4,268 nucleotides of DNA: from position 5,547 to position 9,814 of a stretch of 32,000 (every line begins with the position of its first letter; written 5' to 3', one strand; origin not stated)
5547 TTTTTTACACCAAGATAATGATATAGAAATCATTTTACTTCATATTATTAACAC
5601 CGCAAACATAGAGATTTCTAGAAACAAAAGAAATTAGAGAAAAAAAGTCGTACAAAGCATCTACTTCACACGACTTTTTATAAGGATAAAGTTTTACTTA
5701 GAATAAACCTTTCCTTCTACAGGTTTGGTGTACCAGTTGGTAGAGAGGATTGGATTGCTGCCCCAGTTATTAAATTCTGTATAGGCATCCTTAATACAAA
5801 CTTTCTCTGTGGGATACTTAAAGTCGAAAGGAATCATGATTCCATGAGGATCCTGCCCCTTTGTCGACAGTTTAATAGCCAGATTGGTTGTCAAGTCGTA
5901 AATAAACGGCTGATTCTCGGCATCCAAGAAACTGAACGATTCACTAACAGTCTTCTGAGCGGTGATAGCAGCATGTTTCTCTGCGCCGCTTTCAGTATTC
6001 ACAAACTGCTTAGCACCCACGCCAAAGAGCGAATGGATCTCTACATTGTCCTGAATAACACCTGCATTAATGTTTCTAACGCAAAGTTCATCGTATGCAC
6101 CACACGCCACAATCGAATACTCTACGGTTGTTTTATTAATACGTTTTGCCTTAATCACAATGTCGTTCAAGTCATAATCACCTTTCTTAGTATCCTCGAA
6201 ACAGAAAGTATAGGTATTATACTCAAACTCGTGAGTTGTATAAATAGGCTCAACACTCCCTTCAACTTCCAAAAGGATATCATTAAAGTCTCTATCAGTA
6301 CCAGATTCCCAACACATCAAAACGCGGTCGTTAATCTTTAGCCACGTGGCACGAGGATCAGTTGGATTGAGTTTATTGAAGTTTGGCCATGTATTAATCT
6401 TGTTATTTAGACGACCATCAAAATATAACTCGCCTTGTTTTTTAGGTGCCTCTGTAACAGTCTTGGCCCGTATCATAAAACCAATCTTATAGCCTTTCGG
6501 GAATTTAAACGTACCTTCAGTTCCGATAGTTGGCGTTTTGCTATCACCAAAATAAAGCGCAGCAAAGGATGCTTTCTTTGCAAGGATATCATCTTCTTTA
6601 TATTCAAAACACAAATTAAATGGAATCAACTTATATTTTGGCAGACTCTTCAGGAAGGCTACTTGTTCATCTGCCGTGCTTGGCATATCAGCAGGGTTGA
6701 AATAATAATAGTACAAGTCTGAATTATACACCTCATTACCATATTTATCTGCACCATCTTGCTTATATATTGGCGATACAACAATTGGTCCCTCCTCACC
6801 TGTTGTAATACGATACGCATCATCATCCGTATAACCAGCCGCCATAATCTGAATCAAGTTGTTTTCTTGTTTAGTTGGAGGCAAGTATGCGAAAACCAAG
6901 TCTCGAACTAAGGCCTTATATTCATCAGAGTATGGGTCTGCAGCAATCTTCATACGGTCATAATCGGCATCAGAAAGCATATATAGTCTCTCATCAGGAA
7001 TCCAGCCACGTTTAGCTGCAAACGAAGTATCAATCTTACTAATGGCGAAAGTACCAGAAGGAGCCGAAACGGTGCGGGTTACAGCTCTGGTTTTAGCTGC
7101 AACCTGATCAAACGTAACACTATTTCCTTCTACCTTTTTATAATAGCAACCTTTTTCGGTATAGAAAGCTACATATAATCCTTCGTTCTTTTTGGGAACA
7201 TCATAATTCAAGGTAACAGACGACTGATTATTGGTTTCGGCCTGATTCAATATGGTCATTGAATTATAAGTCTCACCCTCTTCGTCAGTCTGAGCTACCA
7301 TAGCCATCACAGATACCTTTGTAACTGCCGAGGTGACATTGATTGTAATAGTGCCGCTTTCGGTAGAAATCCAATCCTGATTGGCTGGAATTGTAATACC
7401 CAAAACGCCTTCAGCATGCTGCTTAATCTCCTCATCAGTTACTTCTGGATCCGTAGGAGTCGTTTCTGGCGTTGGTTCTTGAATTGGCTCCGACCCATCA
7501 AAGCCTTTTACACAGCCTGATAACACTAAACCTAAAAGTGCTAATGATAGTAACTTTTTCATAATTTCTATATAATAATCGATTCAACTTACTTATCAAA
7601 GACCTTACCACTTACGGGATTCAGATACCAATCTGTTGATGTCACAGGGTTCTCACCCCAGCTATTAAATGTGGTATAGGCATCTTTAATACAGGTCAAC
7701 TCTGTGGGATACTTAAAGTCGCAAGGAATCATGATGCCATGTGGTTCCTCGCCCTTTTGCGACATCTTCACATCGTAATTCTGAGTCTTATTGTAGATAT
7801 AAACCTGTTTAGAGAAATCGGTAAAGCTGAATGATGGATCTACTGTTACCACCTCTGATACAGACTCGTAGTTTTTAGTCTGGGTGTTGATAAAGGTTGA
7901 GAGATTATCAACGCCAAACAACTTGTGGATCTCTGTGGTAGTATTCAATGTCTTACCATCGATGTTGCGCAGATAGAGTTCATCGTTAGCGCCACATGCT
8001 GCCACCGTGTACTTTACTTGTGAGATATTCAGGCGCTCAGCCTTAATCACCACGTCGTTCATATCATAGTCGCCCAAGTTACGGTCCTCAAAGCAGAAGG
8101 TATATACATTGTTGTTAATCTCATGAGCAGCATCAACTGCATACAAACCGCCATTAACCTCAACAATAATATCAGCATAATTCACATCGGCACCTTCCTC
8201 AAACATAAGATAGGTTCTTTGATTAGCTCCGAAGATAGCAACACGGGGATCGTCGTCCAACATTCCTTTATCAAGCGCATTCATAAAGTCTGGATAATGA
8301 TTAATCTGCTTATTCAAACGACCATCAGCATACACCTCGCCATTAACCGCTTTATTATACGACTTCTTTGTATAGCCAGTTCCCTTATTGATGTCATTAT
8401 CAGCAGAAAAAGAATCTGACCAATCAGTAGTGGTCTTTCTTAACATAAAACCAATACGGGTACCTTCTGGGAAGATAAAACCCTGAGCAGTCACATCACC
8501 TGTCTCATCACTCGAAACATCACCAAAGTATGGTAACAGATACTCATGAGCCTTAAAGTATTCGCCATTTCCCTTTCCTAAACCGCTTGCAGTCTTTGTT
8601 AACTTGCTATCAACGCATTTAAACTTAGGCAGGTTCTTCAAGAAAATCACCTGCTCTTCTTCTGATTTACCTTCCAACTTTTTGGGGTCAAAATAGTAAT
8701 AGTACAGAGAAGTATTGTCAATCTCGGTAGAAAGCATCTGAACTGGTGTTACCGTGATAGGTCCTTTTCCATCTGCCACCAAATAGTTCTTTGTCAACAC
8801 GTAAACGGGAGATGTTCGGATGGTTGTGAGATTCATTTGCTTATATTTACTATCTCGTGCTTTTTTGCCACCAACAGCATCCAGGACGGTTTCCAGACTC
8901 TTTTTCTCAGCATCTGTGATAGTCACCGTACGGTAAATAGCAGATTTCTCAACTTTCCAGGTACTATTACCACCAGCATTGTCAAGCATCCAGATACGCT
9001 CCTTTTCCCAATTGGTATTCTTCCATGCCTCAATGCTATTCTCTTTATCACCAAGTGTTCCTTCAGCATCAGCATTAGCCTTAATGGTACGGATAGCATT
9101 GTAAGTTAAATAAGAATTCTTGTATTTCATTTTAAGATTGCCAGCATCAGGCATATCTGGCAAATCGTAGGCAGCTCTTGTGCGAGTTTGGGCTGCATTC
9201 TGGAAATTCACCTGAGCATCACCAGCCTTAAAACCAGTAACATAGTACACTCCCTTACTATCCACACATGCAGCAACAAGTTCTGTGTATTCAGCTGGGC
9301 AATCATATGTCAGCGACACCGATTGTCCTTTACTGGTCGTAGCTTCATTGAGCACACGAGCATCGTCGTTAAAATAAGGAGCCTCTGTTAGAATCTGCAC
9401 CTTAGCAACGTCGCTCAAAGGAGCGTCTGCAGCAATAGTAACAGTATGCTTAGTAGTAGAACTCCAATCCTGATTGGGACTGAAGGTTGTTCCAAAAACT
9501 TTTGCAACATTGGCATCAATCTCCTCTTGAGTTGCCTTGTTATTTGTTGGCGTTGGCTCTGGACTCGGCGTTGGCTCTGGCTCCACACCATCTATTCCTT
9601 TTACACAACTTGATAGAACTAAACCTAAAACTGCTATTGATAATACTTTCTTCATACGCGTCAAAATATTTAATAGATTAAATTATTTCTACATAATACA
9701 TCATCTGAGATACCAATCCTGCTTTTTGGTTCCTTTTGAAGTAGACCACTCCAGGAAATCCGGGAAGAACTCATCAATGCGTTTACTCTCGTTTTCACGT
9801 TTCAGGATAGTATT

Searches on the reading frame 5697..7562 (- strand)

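Call 11: search_protein_families(library=pfam, proteins=[window:5697-7562:-], max_evalue=0.001)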
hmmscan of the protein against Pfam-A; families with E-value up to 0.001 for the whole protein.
window:5697-7562:- (622 aa): 2 families
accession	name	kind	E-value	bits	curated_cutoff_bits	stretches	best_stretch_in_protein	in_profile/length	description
PF13448.11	DUF4114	-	3.2e-08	34.8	27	0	354-435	1-84/85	Domain of unknown function (DUF4114)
PF16130.10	DUF4842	-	2.2e-05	25.1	22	1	571-611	167-208/208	Domain of unknown function (DUF4842)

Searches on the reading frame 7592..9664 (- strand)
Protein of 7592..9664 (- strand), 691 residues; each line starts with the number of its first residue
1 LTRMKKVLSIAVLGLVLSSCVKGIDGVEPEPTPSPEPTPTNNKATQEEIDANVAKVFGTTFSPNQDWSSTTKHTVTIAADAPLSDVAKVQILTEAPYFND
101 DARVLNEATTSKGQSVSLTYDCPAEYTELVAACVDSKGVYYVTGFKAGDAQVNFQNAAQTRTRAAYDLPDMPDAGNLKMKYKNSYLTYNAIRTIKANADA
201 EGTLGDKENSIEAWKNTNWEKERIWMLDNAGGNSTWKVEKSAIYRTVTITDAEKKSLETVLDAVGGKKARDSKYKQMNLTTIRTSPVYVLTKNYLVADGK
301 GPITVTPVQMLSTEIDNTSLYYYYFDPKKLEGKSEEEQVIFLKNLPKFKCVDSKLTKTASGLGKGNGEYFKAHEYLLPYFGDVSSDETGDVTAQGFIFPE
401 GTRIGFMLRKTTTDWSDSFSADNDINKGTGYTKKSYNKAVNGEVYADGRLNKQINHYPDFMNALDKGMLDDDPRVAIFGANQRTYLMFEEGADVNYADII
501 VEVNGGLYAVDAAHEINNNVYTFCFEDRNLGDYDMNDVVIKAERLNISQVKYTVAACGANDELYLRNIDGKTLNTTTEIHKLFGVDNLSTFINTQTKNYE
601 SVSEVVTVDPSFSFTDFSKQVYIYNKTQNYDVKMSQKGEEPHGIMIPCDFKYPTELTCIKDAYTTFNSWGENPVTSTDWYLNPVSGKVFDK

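Call 11: search_protein_families(library=pfam, proteins=[window:7592-9664:-], max_evalue=0.001)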
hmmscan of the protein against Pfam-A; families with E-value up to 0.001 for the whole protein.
window:7592-9664:- (691 aa): 2 families
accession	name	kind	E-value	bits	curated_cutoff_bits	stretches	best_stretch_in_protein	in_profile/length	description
PF16130.10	DUF4842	-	1.6e-05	25.6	22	1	637-680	164-208/208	Domain of unknown function (DUF4842)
PF13448.11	DUF4114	-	0.00086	20.6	27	0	517-542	56-82/85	Domain of unknown function (DUF4114)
